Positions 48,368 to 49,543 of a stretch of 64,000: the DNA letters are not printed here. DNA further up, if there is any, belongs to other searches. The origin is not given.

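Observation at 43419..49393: Tandem GPCR triplet caught at three stages of decay: intact, single-nonsense, and half-replaced by a retroelement ORF1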

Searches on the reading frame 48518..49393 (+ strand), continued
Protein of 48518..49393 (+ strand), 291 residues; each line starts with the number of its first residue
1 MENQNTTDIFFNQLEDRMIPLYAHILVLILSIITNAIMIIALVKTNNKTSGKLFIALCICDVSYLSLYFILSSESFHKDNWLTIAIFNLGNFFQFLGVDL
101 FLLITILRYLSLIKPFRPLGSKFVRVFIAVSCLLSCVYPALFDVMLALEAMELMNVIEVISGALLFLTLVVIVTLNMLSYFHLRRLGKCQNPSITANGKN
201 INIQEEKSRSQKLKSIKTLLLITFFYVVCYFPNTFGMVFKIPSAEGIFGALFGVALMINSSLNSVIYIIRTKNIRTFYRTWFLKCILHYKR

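Call 71: fold_search(model_id=the predicted structure, library=pdb)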
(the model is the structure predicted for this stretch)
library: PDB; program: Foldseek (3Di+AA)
matches with E <= 10: 1481; with E <= 0.001: 878
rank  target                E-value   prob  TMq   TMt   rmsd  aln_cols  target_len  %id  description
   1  9izh_R                1.8e-07  1.00  0.72  0.70   4.0       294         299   17  Cryo-EM structure of LPA1-G13 complex with LPA (released 2025-01-01)
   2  6tq6_B                1.9e-07  1.00  0.68  0.66   5.1       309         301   16  Crystal structure of the Orexin-1 receptor in complex with Compound 14 (released 2020-01-01)
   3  8y51_R                2.8e-07  1.00  0.67  0.70   5.0       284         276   14  Cryo-EM structure of the BRS3-Gq complex (released 2025-02-12)
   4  9izg_R                3.4e-07  1.00  0.71  0.70   4.2       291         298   17  Cryo-EM structure of LPA1-Gq complex with LPA (released 2025-01-01)
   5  2y00_B                3.5e-07  1.00  0.74  0.72   4.6       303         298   16  TURKEY BETA1 ADRENERGIC RECEPTOR WITH STABILISING MUTATIONS AND BOUND PARTIAL AGONIST DOBUTAMINE (CRYSTAL DOB92) (released 2011-01-12)
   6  3vg9_A                3.9e-07  1.00  0.71  0.70   4.8       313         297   15  Crystal structure of human adenosine A2A receptor with an allosteric inverse-agonist antibody at 2.7 A resolution (released 2012-02-01)
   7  9k26_A                4.4e-07  1.00  0.69  0.67   5.0       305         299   17  PrRP31 bound prolactin-releasing peptide receptor coupled with Gi protein complex (released 2025-01-29)
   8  7f23_F                4.4e-07  1.00  0.67  0.71   5.2       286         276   17  Cryo-EM structure of the GTP-bound dopamine receptor 1 and mini-Gs complex with Nb35 (released 2022-06-15)
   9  6to7_A                5.6e-07  1.00  0.68  0.66   5.2       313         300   15  Crystal structure of the Orexin-1 receptor in complex with suvorexant at 2.29 A resolution (released 2020-01-01)
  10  6to7_B                5.8e-07  1.00  0.69  0.66   4.1       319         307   14  Crystal structure of the Orexin-1 receptor in complex with suvorexant at 2.29 A resolution (released 2020-01-01)
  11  6tp3_A                5.8e-07  1.00  0.68  0.64   5.1       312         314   15  Crystal structure of the Orexin-1 receptor in complex with daridorexant (released 2020-01-01)
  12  7xrr                  6.1e-07  1.00  0.70  0.66   4.5       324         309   16  Crystal structure of the human OX2R bound to the insomnia drug lemborexant. (released 2022-11-23)
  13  7vif_F                6.4e-07  1.00  0.70  0.72   4.1       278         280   16  Cryo-EM structure of Gi coupled Sphingosine 1-phosphate receptor bound with (S)-FTY720-P (released 2022-09-28)
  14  7f1o_F                6.4e-07  1.00  0.67  0.70   5.2       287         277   17  Cryo-EM structure of the GDP-bound dopamine receptor 1 and mini-Gs complex with Nb35 (released 2022-06-15)
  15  6tp3_B                6.7e-07  1.00  0.70  0.67   5.4       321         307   15  Crystal structure of the Orexin-1 receptor in complex with daridorexant (released 2020-01-01)
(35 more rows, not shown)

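Call 72: find_encoding_contigs(protein=P0123, flank=10000, max_places=5)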
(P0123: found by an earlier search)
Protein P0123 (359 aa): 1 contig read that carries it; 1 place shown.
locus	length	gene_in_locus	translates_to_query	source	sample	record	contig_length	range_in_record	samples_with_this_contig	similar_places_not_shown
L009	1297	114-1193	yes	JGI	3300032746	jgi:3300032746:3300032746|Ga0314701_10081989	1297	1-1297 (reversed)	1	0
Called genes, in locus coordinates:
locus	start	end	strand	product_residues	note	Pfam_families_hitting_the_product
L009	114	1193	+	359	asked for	-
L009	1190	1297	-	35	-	?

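Call 74: list_cluster_members(proteins=[P0004, P0035, P0036, P0037, P0038, P0040, P0041, P0043, P0121, P0003])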
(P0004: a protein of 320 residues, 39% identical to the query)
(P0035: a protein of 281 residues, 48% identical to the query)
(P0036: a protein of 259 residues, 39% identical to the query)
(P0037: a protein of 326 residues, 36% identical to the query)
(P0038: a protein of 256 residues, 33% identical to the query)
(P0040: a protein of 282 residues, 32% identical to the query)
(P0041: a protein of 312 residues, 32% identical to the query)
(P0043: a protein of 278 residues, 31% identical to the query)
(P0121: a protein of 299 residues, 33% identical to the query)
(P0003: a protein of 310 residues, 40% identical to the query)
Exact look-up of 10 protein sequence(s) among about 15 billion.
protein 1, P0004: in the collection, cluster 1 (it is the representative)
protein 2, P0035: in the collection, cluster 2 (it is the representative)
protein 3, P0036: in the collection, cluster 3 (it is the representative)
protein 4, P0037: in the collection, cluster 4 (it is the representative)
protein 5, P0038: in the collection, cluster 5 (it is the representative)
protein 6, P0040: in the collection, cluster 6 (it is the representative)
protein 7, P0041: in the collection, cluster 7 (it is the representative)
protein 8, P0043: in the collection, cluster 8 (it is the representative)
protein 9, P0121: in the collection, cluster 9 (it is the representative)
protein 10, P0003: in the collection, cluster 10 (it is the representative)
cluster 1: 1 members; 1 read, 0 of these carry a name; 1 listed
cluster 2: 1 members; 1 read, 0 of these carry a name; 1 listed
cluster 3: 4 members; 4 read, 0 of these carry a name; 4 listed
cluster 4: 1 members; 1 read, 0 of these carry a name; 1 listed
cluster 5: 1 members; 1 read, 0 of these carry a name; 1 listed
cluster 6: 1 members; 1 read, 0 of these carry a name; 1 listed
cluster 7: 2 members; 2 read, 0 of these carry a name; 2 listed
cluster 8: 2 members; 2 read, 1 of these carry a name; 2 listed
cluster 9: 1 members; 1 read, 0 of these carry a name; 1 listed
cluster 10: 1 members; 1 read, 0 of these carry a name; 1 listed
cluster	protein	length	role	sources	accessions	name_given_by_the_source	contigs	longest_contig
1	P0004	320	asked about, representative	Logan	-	-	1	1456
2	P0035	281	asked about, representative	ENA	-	-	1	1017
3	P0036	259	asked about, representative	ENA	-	-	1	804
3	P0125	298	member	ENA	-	-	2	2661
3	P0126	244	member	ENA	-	-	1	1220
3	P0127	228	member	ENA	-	-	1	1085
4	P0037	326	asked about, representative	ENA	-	-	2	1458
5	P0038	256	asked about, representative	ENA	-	-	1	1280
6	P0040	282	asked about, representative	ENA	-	-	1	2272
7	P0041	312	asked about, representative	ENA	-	-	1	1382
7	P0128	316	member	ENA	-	-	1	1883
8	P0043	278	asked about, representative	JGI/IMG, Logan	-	7 transmembrane receptor (rhodopsin family).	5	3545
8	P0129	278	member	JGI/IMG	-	-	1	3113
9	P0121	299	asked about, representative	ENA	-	-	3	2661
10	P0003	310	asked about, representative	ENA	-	-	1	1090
